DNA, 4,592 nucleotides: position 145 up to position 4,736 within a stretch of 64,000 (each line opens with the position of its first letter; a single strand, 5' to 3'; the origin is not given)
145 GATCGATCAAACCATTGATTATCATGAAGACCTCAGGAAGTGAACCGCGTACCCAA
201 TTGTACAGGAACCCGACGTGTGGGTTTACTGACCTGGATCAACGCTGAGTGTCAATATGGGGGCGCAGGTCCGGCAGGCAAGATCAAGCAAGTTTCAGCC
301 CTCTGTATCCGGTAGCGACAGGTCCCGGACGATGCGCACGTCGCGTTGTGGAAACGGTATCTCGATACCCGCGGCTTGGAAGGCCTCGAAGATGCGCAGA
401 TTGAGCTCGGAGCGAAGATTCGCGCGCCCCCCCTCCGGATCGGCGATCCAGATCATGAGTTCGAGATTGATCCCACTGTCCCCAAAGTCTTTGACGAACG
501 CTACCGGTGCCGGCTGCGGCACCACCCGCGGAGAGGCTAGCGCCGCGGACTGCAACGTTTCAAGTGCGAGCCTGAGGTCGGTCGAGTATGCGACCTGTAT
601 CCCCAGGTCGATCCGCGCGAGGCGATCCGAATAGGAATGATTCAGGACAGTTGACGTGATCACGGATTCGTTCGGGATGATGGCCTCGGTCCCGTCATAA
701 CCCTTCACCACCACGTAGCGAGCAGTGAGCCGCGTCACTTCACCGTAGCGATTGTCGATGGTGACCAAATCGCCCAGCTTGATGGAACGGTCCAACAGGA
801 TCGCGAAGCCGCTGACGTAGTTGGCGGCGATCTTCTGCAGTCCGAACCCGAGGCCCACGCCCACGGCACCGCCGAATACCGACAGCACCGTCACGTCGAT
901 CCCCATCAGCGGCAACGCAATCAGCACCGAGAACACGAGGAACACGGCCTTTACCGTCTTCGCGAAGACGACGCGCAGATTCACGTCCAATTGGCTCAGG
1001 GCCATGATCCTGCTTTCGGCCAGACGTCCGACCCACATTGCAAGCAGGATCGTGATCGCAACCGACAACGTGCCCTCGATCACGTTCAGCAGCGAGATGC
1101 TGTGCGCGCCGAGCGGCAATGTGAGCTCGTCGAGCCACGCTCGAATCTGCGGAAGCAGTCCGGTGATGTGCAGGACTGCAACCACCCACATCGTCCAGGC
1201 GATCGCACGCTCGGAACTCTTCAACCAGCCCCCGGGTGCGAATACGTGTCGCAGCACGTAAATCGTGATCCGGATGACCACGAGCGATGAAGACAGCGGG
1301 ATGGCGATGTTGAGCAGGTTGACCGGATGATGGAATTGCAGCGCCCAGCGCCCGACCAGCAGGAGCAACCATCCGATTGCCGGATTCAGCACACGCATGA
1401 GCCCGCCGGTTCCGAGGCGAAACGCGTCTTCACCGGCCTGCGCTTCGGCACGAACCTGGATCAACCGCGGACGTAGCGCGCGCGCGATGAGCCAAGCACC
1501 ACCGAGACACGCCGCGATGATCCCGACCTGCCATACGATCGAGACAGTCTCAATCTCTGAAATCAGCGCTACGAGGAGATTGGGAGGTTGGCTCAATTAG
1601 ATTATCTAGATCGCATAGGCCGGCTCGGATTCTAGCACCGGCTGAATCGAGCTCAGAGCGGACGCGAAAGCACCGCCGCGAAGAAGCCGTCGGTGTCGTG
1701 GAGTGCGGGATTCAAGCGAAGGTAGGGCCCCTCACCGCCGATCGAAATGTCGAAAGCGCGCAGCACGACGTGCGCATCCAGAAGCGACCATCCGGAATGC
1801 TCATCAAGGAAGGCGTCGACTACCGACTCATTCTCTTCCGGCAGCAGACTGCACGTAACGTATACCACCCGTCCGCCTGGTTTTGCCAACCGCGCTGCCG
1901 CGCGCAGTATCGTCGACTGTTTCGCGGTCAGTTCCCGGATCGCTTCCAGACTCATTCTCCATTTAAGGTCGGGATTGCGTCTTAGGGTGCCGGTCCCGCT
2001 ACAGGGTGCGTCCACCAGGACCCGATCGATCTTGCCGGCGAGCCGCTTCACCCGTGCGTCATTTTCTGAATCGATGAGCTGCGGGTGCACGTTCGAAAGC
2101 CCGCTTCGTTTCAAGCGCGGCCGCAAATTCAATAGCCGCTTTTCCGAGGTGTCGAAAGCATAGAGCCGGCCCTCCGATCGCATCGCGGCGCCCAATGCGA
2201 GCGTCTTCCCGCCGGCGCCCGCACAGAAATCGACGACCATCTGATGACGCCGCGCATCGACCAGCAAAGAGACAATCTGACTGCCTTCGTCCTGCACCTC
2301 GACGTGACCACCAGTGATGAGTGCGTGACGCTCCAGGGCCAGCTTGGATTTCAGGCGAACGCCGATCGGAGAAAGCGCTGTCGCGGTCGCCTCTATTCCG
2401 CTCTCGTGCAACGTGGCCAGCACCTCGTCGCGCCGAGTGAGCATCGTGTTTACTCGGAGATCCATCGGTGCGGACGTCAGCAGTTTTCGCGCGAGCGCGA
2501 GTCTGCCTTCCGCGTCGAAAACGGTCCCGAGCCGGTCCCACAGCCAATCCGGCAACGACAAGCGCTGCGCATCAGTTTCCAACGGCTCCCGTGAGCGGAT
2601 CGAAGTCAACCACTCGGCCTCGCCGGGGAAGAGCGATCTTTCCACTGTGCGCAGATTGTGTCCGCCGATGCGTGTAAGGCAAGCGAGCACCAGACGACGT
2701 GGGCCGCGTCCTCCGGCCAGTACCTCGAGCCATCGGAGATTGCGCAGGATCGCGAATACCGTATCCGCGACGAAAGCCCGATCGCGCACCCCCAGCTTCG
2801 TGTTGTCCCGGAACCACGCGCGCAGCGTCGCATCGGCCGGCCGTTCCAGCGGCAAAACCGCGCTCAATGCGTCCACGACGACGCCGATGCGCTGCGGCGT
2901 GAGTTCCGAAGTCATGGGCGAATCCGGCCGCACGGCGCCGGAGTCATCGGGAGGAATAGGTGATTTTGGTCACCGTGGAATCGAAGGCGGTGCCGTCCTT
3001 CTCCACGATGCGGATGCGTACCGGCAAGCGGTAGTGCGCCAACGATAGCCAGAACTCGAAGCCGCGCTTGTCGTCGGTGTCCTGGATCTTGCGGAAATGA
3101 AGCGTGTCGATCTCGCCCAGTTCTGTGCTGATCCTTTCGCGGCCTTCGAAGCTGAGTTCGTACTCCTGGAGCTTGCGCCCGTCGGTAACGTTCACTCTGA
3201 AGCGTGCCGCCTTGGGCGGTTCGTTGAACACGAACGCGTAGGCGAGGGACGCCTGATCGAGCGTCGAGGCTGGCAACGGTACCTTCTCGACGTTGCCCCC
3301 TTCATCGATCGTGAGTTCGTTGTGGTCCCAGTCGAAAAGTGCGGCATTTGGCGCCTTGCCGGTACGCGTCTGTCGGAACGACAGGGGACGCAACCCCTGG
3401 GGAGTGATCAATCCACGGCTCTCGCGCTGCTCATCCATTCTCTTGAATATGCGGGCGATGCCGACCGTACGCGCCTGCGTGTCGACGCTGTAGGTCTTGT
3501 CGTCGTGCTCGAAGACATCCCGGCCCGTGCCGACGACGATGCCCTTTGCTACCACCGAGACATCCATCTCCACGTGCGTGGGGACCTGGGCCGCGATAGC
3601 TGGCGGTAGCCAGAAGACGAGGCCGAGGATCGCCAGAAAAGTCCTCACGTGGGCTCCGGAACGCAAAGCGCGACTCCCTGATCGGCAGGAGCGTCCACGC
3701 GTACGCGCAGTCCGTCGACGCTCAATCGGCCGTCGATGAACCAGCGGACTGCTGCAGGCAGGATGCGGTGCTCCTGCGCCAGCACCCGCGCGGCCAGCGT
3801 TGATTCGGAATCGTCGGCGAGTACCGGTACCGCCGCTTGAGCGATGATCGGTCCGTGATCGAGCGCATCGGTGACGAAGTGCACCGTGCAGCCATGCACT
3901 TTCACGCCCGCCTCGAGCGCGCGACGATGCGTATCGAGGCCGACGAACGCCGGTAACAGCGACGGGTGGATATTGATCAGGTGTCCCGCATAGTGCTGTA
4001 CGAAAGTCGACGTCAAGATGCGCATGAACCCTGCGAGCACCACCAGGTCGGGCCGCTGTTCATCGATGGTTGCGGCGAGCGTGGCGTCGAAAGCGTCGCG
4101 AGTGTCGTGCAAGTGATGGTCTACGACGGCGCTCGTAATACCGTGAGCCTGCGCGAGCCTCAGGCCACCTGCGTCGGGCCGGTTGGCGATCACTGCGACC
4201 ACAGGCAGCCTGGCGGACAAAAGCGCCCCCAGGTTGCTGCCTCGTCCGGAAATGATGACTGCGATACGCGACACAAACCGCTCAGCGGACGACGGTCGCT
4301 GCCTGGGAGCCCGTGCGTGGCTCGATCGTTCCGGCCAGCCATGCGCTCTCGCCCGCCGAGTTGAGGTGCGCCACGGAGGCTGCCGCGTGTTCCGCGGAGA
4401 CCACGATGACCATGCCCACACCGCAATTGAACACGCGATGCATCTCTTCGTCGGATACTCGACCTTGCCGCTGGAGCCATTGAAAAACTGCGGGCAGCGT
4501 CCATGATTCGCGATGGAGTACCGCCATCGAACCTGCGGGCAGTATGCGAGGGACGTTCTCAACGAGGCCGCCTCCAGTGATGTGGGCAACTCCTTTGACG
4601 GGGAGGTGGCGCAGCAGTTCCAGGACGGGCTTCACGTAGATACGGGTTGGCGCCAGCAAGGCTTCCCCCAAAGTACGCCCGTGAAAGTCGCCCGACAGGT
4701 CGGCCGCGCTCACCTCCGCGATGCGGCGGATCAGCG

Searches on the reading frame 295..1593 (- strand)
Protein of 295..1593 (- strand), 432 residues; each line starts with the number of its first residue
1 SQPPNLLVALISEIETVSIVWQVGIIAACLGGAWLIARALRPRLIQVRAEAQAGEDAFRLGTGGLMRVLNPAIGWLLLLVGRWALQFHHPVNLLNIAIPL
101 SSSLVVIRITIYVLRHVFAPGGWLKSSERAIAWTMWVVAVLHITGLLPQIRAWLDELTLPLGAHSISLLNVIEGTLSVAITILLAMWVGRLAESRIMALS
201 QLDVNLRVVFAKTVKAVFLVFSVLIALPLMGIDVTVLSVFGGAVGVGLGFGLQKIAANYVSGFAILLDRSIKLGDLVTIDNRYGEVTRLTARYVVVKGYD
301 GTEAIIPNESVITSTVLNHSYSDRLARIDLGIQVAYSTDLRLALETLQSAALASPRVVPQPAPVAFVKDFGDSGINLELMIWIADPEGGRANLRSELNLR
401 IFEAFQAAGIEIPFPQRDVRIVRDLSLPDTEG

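Call 71: search_protein_families(library=pfam, proteins=[window:295-1593:-], max_evalue=0.00001)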
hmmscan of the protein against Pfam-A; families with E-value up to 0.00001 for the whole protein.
window:295-1593:- (432 aa): 2 families
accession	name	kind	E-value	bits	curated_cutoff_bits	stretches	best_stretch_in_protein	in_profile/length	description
PF21082.3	MS_channel_3rd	-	2.7e-17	63.4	21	1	330-412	3-88/88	Mechanosensitive ion channel MscS, C-terminal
PF00924.24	MS_channel_2nd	-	7.6e-16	58.4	20.2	1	255-320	2-67/68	Mechanosensitive ion channel, beta-domain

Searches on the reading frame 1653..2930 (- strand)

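Call 71: search_protein_families(library=pfam, proteins=[window:1653-2930:-], max_evalue=0.00001)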
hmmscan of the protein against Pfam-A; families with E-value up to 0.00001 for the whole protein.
window:1653-2930:- (425 aa): 3 families
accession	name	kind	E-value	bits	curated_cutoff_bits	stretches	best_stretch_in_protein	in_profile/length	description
PF01189.24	Methyltr_RsmB-F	-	1.1e-46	159.5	27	1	224-421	4-198/199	16S rRNA methyltransferase RsmB/F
PF22458.1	RsmF-B_ferredox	-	2.2e-13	50.6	27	1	127-198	2-72/74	Methyltr_RsmF/B-like, ferredoxin-like domain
PF13847.12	Methyltransf_31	-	9.8e-07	29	27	1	230-365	5-117/145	Methyltransferase domain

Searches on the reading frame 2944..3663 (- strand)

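Call 71: search_protein_families(library=pfam, proteins=[window:2944-3663:-], max_evalue=0.00001)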
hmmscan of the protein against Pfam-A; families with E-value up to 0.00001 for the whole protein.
window:2944-3663:- (239 aa): 1 family
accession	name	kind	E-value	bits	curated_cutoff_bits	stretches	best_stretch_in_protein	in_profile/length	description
PF11306.15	DUF3108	-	2.6e-26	93.2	26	1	39-226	7-204/209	Protein of unknown function (DUF3108)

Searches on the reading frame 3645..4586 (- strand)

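Call 71: search_protein_families(library=pfam, proteins=[window:3645-4586:-], max_evalue=0.00001)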
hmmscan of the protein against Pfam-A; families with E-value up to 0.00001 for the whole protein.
window:3645-4586:- (313 aa): 1 family
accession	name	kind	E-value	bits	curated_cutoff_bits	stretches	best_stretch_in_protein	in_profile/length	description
PF00551.24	Formyl_trans_N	-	1.1e-55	188.6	26.1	1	107-280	2-181/181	Formyl transferase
